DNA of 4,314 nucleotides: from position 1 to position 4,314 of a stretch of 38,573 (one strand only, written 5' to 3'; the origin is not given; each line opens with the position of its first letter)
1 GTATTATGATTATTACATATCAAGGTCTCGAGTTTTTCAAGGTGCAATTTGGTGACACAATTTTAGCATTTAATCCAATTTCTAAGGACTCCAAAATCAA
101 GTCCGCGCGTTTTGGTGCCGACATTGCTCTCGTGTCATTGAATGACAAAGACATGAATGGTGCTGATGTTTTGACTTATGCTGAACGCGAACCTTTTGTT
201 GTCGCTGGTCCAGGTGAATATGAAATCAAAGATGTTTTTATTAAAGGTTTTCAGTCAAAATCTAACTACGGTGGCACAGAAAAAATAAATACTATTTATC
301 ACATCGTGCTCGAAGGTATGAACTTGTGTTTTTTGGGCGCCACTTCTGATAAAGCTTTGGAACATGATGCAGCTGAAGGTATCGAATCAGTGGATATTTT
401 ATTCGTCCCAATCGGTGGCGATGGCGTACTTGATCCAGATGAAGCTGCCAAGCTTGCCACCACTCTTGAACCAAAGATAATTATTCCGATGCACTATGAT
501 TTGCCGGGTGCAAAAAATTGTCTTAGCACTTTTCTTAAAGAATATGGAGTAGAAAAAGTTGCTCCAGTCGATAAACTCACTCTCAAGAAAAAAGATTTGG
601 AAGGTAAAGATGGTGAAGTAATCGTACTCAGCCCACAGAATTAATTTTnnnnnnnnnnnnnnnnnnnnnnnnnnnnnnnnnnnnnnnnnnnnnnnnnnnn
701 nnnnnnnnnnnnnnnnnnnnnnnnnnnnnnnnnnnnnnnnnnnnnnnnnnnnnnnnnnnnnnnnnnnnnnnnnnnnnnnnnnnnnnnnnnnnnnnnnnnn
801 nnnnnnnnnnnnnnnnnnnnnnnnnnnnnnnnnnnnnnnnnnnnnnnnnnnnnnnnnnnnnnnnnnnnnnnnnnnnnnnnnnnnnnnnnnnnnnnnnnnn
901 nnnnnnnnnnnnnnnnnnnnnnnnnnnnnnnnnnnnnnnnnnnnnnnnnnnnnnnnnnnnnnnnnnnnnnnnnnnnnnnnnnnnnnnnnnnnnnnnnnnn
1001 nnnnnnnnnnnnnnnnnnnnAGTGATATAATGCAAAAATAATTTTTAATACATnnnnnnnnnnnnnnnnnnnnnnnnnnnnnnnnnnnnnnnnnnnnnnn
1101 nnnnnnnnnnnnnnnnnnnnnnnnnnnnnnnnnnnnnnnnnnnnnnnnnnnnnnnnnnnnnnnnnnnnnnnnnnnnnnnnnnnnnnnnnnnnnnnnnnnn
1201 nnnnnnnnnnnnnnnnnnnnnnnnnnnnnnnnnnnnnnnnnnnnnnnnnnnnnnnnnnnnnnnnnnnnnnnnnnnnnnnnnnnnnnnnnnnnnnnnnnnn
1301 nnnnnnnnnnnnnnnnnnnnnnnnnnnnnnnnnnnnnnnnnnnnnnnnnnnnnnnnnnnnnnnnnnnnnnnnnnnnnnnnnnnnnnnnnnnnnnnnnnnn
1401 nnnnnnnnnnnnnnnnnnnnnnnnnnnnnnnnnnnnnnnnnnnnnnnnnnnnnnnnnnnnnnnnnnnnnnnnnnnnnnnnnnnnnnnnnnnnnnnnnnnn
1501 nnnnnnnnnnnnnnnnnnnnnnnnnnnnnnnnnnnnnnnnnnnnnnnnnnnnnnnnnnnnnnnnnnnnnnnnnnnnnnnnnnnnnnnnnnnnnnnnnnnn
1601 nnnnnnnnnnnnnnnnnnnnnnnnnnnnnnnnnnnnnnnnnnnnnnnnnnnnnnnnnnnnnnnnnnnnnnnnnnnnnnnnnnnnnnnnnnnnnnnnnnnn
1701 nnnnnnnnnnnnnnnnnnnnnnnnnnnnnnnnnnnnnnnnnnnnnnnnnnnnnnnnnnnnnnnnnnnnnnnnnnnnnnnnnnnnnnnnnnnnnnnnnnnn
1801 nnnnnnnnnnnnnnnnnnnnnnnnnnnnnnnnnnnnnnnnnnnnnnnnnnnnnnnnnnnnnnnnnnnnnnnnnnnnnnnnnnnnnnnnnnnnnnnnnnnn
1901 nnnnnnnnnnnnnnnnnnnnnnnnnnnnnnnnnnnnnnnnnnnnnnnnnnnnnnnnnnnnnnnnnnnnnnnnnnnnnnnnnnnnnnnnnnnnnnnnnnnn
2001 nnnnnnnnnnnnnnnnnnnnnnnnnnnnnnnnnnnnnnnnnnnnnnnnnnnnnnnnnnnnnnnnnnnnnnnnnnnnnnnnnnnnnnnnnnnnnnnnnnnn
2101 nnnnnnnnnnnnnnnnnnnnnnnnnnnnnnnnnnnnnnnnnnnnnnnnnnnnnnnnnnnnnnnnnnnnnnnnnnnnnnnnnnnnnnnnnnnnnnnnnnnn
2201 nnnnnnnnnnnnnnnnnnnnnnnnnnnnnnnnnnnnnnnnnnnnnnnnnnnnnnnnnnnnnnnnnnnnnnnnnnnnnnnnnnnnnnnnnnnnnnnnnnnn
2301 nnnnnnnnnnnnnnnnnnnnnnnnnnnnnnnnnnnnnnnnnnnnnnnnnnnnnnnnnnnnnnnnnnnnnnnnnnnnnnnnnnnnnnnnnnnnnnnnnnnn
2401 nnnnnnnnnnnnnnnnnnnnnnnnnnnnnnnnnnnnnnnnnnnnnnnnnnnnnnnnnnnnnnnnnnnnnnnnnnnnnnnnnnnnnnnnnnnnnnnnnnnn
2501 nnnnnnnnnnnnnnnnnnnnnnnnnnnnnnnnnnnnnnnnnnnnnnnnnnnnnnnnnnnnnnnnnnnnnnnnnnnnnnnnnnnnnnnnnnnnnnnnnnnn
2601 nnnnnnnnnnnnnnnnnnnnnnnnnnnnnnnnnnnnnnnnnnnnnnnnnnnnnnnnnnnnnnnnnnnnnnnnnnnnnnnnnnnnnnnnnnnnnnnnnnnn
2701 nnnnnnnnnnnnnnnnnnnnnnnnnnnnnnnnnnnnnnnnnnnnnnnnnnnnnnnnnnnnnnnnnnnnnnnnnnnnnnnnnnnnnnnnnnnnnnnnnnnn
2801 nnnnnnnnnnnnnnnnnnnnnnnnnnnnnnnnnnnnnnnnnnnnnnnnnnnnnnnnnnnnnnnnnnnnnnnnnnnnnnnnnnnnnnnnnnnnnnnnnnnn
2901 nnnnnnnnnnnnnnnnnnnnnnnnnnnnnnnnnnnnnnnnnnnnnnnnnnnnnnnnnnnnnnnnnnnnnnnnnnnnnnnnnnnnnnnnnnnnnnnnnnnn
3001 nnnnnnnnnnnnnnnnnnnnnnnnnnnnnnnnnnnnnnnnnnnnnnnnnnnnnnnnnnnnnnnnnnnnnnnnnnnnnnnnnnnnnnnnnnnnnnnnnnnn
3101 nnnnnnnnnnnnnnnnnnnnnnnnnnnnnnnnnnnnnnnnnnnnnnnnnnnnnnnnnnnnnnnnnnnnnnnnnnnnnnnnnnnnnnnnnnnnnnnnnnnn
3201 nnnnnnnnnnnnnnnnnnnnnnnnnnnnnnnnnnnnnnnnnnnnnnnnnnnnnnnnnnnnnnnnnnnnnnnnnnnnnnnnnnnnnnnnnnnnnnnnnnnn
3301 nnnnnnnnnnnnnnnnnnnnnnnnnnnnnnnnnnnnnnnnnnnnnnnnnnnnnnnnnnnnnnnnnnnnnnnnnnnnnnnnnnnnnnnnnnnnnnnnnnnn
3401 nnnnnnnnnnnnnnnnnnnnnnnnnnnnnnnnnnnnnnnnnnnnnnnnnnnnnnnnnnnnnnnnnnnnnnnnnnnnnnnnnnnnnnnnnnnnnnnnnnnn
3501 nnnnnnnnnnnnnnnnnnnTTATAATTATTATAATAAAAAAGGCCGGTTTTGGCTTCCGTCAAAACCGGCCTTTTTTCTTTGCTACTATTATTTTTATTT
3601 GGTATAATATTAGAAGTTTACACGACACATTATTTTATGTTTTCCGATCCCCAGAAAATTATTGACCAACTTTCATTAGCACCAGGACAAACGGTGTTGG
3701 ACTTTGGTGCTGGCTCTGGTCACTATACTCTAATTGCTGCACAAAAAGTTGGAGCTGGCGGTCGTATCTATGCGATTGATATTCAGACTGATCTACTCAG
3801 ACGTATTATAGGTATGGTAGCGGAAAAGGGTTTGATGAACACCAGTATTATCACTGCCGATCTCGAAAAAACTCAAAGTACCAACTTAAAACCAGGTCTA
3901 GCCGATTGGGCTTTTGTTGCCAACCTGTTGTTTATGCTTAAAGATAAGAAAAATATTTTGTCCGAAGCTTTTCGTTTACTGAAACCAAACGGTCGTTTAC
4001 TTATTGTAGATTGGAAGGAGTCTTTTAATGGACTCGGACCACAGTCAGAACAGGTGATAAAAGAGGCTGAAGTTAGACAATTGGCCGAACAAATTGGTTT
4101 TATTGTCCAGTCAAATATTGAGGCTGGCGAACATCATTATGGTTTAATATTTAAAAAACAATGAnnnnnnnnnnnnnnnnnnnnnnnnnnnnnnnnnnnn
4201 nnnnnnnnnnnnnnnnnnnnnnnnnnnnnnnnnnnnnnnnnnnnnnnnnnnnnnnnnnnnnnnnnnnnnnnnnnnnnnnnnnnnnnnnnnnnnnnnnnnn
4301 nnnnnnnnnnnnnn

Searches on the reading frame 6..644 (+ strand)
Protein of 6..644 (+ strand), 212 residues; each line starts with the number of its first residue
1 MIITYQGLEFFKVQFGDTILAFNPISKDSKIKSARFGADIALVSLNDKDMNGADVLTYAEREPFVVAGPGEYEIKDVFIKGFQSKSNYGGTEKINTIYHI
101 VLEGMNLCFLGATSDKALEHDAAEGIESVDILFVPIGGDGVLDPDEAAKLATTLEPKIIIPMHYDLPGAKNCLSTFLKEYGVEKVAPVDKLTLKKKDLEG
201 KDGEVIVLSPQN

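Call 75: search_protein_families(library=pfam, proteins=[window:6-644:+], max_evalue=0.01)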
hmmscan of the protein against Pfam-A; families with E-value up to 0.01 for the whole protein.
window:6-644:+ (212 aa): 2 families
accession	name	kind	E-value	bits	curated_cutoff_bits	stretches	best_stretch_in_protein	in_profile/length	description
PF13483.12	Lactamase_B_3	-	3.5e-23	82.8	24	1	3-163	2-160/160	Beta-lactamase superfamily domain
PF12706.13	Lactamase_B_2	-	9.8e-05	22.5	27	1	93-164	123-200/200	Beta-lactamase superfamily domain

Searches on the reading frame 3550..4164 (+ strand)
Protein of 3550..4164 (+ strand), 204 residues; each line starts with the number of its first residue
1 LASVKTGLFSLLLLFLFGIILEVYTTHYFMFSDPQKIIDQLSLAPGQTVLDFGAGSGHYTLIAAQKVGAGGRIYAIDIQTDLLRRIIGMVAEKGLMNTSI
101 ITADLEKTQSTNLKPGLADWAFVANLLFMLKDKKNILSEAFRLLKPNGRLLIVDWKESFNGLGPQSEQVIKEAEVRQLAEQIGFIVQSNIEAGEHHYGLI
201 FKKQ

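Call 75: search_protein_families(library=pfam, proteins=[window:3550-4164:+], max_evalue=0.01)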
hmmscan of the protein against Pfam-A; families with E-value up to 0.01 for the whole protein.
window:3550-4164:+ (204 aa): 18 families
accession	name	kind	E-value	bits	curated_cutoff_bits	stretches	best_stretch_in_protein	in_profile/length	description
PF13847.12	Methyltransf_31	-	1.2e-18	67.6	27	1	45-174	3-121/145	Methyltransferase domain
PF13649.12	Methyltransf_25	-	1.7e-12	48.3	27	1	49-148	1-97/97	Methyltransferase domain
PF08241.18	Methyltransf_11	-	2.4e-12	47.8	21.2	1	50-152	1-95/95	Methyltransferase domain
PF13489.12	Methyltransf_23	-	1.2e-11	45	27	1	29-188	4-138/164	Methyltransferase domain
PF01209.24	Ubie_methyltran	-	1.2e-10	41.6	20.1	1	36-155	38-154/233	ubiE/COQ5 methyltransferase family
PF08242.18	Methyltransf_12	-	8.7e-09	36.4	30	1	50-150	1-98/98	Methyltransferase domain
PF01135.25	PCMT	-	1.8e-07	31.6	20.3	1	37-104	65-132/210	Protein-L-isoaspartate(D-aspartate) O-methyltransferase (PCMT)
PF01728.25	FtsJ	-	1.4e-06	28.8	24.1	1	36-82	11-57/181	FtsJ-like methyltransferase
PF01189.24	Methyltr_RsmB-F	-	1.5e-05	25.2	27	1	41-111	4-74/199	16S rRNA methyltransferase RsmB/F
PF05175.20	MTS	-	2.2e-05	24.6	23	1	38-171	24-155/170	Methyltransferase small domain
PF01555.25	N6_N4_Mtase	-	7.9e-05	23.1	26.7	0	35-69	172-204/221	DNA methylase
PF01269.23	Fibrillarin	-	0.00013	21.6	27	1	38-181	64-201/227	Fibrillarin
PF13679.12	Methyltransf_32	-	0.00022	21.6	27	1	44-111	24-93/143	Methyltransferase domain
PF06325.19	PrmA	-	0.001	19.1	22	1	39-81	156-195/296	Ribosomal protein L11 methyltransferase (PrmA)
PF00398.26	RrnaAD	-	0.0028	17.2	24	1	35-85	20-67/263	Ribosomal RNA adenine dimethylase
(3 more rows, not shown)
